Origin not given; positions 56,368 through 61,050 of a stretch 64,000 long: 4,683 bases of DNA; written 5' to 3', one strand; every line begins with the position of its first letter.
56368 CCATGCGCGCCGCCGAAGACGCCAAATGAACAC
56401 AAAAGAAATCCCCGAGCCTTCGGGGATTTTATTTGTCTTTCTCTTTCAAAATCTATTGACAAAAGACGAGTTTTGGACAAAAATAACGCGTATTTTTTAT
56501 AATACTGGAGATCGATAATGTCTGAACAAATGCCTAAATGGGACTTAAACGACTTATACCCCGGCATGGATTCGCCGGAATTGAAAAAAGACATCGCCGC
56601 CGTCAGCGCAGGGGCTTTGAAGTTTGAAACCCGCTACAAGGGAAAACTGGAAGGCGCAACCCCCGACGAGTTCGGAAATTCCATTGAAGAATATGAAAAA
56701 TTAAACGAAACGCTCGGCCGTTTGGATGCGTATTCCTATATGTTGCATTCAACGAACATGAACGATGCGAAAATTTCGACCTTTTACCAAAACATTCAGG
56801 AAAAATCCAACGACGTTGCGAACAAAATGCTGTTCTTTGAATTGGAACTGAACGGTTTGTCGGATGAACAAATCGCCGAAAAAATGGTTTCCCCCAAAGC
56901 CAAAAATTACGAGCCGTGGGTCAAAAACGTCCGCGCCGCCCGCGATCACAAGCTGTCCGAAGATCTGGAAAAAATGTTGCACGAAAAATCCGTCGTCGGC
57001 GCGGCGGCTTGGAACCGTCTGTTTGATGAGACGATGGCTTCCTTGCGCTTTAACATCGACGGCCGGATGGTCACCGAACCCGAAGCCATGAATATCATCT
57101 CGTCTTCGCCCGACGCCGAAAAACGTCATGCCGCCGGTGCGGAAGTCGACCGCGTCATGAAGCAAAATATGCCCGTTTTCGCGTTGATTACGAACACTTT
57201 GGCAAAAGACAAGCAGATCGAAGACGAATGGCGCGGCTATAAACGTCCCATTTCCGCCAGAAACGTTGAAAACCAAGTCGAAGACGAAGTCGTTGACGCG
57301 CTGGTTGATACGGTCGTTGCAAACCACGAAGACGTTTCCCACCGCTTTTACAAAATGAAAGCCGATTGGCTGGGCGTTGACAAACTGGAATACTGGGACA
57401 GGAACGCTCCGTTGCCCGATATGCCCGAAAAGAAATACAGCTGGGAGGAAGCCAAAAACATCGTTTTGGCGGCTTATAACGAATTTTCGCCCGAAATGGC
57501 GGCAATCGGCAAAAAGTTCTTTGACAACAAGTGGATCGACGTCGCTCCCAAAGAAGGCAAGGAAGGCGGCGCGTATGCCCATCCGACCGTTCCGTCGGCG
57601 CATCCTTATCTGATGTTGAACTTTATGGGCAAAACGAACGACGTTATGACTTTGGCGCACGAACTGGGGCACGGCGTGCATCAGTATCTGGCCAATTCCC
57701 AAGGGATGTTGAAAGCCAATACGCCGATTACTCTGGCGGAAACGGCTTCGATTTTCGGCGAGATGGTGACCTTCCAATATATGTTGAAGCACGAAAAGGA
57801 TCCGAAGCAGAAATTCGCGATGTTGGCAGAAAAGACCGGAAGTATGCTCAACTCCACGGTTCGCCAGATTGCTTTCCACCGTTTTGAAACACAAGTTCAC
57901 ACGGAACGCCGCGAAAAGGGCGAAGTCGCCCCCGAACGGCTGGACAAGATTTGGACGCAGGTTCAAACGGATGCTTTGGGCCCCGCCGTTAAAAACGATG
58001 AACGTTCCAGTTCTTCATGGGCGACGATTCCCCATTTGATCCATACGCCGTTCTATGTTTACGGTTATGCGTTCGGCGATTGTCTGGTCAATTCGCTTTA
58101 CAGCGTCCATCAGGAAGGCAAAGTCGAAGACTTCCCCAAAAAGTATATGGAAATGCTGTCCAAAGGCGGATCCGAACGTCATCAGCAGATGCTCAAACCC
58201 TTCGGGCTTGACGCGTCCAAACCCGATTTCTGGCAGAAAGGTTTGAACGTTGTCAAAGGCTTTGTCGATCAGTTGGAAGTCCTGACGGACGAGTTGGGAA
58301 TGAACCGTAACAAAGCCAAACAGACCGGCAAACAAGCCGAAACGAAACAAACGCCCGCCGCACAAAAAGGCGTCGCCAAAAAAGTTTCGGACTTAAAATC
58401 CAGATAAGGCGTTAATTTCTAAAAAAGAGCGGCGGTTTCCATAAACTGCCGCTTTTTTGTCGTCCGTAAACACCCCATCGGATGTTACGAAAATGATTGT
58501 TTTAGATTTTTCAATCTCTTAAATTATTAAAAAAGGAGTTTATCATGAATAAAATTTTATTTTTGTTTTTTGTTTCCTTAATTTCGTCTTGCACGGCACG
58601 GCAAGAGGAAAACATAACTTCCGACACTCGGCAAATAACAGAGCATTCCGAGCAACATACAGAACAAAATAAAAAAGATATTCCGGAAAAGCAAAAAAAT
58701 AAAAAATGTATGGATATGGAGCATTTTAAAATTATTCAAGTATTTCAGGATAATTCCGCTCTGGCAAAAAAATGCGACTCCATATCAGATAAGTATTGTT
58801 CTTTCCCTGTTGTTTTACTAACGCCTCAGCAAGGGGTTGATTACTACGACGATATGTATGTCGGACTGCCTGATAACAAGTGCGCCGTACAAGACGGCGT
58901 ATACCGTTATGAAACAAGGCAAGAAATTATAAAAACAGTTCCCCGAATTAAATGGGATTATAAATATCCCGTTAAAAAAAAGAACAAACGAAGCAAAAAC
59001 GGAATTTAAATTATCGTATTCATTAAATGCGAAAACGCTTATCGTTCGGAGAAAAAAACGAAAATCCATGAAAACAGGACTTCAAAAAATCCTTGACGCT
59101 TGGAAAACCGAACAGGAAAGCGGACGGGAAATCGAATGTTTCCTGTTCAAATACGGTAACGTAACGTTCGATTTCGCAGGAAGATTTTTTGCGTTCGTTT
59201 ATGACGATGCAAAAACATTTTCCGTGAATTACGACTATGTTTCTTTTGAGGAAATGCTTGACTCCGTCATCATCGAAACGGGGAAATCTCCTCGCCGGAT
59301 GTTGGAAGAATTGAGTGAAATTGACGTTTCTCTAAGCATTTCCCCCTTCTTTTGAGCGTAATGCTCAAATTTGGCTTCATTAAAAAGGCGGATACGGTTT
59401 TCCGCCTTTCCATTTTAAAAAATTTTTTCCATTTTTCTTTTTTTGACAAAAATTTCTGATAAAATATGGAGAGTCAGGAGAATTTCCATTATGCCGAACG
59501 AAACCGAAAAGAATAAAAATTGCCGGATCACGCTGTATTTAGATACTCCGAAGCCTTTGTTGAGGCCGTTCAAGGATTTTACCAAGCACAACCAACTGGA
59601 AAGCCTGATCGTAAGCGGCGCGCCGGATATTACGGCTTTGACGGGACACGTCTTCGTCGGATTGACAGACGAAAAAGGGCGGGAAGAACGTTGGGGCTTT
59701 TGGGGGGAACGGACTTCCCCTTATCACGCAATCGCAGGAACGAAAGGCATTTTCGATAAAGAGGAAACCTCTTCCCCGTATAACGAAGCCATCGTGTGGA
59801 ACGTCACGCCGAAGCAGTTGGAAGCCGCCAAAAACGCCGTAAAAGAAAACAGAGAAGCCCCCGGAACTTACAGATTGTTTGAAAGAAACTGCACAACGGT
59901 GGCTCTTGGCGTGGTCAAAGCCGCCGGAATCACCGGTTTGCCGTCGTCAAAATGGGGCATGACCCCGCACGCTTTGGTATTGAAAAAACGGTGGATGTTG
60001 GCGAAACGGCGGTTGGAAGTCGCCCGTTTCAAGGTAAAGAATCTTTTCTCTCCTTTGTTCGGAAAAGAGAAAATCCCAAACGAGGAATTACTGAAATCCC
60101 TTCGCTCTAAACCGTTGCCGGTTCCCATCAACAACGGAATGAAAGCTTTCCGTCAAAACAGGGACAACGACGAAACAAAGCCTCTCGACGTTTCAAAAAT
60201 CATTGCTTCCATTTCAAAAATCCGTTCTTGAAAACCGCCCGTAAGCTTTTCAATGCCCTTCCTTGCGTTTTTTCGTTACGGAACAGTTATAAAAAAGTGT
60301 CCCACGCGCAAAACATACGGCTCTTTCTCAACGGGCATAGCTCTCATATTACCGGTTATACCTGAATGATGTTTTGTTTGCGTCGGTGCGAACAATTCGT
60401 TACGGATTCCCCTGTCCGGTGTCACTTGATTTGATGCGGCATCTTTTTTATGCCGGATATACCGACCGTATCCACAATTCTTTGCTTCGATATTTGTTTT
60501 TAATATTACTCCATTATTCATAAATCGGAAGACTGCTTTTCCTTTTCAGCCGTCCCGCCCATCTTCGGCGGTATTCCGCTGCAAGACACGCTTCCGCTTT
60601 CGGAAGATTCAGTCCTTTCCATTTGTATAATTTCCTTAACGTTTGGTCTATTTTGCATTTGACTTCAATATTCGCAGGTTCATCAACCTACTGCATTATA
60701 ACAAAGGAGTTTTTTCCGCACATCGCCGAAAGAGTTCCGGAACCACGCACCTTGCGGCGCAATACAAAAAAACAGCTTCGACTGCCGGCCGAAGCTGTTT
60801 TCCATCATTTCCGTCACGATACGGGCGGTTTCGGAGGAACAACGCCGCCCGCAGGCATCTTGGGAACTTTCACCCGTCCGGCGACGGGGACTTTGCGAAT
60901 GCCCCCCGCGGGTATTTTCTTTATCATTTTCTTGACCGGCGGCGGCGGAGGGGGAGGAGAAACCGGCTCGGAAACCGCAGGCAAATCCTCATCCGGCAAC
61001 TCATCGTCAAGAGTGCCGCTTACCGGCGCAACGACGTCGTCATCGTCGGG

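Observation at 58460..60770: AT-rich islet encoding a lipoprotein, a small protein and a permuted papain-like (LRAT/YiiX-like) enzyme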

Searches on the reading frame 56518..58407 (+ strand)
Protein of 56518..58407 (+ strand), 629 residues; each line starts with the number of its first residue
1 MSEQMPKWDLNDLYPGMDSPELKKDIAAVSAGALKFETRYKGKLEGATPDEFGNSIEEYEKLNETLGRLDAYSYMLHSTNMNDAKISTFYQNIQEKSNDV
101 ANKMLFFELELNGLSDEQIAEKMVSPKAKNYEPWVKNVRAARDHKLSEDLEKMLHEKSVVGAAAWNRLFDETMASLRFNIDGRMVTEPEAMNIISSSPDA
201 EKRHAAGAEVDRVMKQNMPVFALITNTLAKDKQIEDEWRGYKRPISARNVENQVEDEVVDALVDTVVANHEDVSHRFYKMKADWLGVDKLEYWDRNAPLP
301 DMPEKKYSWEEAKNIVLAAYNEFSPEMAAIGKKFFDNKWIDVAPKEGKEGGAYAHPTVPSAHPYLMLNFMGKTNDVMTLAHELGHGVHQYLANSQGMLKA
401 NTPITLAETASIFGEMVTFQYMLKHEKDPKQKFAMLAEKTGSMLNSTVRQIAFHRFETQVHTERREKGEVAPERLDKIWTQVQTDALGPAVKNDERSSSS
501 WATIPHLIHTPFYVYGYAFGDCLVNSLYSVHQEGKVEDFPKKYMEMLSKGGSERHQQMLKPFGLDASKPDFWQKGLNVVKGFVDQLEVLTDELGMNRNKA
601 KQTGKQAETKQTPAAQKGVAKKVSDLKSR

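Call 3: search_protein_families(library=pfam, proteins=[window:56518-58407:+], max_evalue=1)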
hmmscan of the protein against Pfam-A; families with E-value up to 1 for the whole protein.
window:56518-58407:+ (629 aa): 2 families
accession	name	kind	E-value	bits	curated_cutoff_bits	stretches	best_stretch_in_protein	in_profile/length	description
PF01432.26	Peptidase_M3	-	1.2e-48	167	27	1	196-576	4-455/457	Peptidase family M3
PF08439.15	Peptidase_M3_N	-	5.3e-19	68.6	25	1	110-178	1-70/70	Oligopeptidase F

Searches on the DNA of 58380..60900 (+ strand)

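Call 55: search_rna_families(source=window, start=58380, end=60900, threshold=evalue, max_evalue=1)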
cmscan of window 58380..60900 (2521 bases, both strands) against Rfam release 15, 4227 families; matches with E-value up to 1: 2.
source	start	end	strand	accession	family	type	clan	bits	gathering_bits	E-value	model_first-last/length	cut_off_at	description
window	58380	58466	+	RF00558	L20_leader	Cis-reg; leader;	-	20.2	58.7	0.8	37-127/127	5'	Ribosomal protein L20 leader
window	59382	59441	-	RF00193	CTV_rep_sig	Cis-reg;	-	15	100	0.095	78-147/273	no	Citrus tristeza virus replication signal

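Call 89: search_dna_similar(query=window:58458-59434:+, collection=plasmids, mode=distant, max_rows=10)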
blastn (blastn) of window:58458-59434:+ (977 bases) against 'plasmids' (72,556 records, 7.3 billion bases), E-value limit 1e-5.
No match.

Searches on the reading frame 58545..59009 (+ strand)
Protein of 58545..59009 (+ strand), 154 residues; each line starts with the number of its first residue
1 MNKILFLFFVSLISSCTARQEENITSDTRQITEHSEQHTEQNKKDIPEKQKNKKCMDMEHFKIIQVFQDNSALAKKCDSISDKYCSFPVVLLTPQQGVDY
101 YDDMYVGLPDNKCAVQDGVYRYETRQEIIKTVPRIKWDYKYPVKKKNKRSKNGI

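Call 3: search_protein_families(library=pfam, proteins=[window:58545-59009:+], max_evalue=1)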
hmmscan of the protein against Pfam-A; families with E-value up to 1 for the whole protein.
window:58545-59009:+ (154 aa): 2 families
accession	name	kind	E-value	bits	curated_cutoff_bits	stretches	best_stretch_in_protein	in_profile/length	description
PF16446.10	DUF5043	-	0.041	14.2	25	1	39-101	36-94/156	Domain of unknown function (DUF5043)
PF09716.15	ETRAMP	-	0.16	12.4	29.1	1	5-56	11-54/81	Malarial early transcribed membrane protein (ETRAMP)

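Call 4: search_protein_families(library=ncbifam, proteins=[window:58545-59009:+], max_evalue=1)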
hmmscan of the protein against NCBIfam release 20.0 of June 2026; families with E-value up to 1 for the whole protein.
window:58545-59009:+ (154 aa): 1 family
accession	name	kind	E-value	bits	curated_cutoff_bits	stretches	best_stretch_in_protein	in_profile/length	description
NF045625.1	IBP_CFB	equivalog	0.053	12.8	400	1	4-58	9-63/275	ice-binding protein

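Call 18: find_homologous_proteins(query=window:58545-59009:+)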
Query window:58545-59009:+ (154 aa): 40 proteins with E <= 0.001 among 45 candidates.
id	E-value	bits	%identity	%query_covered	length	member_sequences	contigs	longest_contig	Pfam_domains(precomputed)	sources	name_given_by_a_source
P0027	5.0e-99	346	100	100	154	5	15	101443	-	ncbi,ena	-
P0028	3.9e-38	149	68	61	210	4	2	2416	-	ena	-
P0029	7.1e-33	132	52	83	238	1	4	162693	-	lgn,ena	-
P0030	4.7e-31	126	61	60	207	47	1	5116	-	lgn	-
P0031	1.7e-30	124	55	69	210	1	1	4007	-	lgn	-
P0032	1.7e-30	124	55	69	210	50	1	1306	-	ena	-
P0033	2.9e-30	123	57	63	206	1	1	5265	-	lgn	-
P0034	5.6e-30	122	48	90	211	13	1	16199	-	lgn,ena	-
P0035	6.6e-30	122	53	67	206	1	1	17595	-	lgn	-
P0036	2.3e-29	120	62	60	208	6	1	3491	-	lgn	-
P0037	3.7e-29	120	60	58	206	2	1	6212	-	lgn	-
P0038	1.3e-28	118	55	61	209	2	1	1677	-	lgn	-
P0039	1.5e-28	118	53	64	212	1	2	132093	-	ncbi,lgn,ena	-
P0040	1.7e-28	118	56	60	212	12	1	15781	-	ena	-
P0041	1.8e-28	118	55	60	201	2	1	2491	-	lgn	-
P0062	5.4e-26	110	55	59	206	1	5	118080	-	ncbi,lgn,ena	-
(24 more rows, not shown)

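Call 21: find_encoding_contigs(protein=P0027, flank=6000, max_places=4)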
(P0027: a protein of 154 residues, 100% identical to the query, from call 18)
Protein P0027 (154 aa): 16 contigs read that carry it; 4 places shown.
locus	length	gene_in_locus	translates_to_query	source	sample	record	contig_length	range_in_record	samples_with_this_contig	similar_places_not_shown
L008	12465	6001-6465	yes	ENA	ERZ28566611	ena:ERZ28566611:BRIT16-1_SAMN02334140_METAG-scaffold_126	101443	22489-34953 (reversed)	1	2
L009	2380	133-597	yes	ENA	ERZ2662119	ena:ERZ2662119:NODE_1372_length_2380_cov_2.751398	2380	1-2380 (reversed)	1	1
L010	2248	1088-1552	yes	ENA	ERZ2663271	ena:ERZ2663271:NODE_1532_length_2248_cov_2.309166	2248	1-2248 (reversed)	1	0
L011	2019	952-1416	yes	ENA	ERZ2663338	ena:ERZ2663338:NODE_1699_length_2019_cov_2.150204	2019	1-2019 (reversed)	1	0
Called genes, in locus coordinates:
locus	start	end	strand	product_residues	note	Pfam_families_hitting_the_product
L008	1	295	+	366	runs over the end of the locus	-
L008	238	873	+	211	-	PF06776:IalB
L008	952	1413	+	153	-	-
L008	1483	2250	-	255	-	PF00106:adh_short, PF08659:KR, PF13561:adh_short_C2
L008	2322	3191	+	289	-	PF03755:YicC-like_N, PF08340:YicC-like_C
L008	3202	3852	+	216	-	PF00625:Guanylate_kin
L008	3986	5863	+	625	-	PF08439:Peptidase_M3_N, PF01432:Peptidase_M3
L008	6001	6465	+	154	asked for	-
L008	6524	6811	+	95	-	-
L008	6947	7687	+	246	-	-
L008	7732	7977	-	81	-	-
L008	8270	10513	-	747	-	PF00989:PAS (weak), PF00990:GGDEF, PF22335:Cas10-Cmr2_palm2 (weak)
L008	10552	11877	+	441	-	-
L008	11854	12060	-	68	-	-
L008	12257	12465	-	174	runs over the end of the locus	-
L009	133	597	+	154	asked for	-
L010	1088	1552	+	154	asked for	-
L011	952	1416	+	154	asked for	-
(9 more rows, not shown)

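Call 49: search_protein_families(library=pfam, proteins=[P0029, P0034, P0039], max_evalue=0.1)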
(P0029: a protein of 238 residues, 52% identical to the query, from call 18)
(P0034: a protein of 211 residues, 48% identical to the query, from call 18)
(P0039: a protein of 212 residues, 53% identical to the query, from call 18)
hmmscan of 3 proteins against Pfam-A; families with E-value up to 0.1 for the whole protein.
P0029 (238 aa): 1 family
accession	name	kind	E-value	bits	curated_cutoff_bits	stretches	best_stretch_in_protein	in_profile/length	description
PF01295.23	Adenylate_cycl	-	0.064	12.2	27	1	158-236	424-502/601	Adenylate cyclase, class-I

P0034 (211 aa): 2 families
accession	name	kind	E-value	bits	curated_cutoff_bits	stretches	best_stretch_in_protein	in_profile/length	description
PF14166.11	YueH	-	0.082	13.2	27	0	97-130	13-48/79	YueH-like protein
PF20888.2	SVN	-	0.094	13.7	27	0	143-168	53-78/95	Scytovirin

P0039 (212 aa): 1 family
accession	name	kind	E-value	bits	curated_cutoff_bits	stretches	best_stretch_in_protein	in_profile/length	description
PF10087.14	DUF2325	-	0.09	13.4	33.6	0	139-172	17-53/94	Uncharacterized protein conserved in bacteria (DUF2325)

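Call 51: find_encoding_contigs(protein=P0039, flank=5000, max_places=2)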
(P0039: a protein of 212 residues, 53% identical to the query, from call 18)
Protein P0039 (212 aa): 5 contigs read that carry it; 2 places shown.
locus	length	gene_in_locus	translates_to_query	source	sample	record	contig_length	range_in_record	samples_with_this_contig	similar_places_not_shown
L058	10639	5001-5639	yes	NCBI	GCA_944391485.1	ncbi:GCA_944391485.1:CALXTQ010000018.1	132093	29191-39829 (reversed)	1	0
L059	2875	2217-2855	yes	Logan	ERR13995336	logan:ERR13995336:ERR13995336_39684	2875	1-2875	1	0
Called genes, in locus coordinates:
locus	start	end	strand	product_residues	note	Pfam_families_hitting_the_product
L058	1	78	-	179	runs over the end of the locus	PF02870:Methyltransf_1N, PF01035:DNA_binding_1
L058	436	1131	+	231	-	PF01966:HD (faint)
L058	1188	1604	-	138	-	-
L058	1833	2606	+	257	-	PF02348:CTP_transf_3, PF12804:NTP_transf_3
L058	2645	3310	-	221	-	PF00702:Hydrolase, PF13419:HAD_2 (weak)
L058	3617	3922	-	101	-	-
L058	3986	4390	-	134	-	-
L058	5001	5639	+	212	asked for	-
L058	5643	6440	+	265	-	PF08378:NERD, PF01396:Zn_ribbon_Top1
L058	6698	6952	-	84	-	-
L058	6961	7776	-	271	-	-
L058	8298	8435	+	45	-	-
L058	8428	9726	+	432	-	PF00275:EPSP_synthase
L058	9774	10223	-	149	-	PF00156:Pribosyltran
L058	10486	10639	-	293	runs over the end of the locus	PF02629:CoA_binding, PF13607:Succ_CoA_lig (weak), PF00549:Ligase_CoA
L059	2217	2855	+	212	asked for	-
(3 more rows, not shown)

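Call 52: find_encoding_contigs(protein=P0029, flank=5000, max_places=2)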
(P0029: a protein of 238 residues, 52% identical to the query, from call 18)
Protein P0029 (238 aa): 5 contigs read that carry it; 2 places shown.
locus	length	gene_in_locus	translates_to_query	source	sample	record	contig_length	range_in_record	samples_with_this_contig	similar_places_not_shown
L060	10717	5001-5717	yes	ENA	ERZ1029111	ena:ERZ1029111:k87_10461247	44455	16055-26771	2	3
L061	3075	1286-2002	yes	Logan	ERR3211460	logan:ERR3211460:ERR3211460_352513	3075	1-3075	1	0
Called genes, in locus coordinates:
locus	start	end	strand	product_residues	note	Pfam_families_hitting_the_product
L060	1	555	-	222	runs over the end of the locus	-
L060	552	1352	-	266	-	PF20573:DUF6782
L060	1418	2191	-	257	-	PF01048:PNP_UDP_1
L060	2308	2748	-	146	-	PF00857:Isochorismatase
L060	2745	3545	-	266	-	-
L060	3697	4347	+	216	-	PF13505:OMP_b-brl, PF03922:OmpW (weak), PF02462:Opacity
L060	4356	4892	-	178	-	PF00474:SSF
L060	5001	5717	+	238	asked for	-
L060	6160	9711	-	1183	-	PF01855:POR_N, PF17147:PFOR_II, PF01558:POR, PF10371:EKR, PF00037:Fer4, PF12837:Fer4_6, PF12838:Fer4_7, PF13183:Fer4_8, +6 more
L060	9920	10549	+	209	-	PF01351:RNase_HII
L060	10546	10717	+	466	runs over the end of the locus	PF00884:Sulfatase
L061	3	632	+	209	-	?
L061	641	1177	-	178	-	PF00474:SSF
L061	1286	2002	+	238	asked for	-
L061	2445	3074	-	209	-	?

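Call 53: find_encoding_contigs(protein=P0062, flank=5000, max_places=2)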
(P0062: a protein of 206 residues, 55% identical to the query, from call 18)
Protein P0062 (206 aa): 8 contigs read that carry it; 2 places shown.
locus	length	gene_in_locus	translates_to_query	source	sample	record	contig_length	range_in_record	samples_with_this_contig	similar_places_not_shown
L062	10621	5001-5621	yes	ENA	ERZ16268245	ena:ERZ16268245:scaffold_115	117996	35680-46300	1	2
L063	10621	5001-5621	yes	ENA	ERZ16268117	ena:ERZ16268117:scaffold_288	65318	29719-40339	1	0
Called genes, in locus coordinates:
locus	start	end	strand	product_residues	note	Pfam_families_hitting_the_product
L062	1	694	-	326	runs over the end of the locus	-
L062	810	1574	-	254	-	PF18765:Polbeta (faint)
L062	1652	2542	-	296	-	-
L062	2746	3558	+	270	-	PF01263:Aldose_epim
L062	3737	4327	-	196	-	-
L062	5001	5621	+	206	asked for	-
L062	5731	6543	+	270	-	PF08378:NERD, PF01396:Zn_ribbon_Top1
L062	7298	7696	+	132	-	PF03724:META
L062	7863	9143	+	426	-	PF02403:Seryl_tRNA_N, PF00587:tRNA-synt_2b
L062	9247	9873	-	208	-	PF05307:Bundlin, PF08805:PilS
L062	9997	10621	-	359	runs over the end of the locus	PF00528:BPD_transp_1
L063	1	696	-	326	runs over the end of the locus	-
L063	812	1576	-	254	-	PF18765:Polbeta (faint)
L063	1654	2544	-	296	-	-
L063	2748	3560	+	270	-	PF01263:Aldose_epim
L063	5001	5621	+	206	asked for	-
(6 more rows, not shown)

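Call 71: search_protein_families(library=padloc, proteins=[window:58545-59009:+], max_evalue=1)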
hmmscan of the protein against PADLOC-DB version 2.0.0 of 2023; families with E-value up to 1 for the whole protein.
window:58545-59009:+ (154 aa): 0 families

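Call 72: search_protein_families(library=phrogs, proteins=[window:58545-59009:+, P0029], max_evalue=1)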
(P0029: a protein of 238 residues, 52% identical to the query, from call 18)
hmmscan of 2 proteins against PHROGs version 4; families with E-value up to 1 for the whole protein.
window:58545-59009:+ (154 aa): 4 families
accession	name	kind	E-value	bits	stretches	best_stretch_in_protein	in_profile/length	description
phrog_17956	-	unknown function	0.00022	22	1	1-74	1-76/223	-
phrog_11835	-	unknown function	0.0049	17.8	1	1-58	1-60/206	-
phrog_25477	-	unknown function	0.014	16.7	1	1-59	1-58/162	-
phrog_27855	-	unknown function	0.024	15.8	1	1-55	1-57/160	-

P0029 (238 aa): 2 families
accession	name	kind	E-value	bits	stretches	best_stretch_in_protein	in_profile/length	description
phrog_37946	-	unknown function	0.023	15.8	1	135-187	9-61/74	-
phrog_11559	-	unknown function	0.11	13.7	1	122-146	27-51/67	-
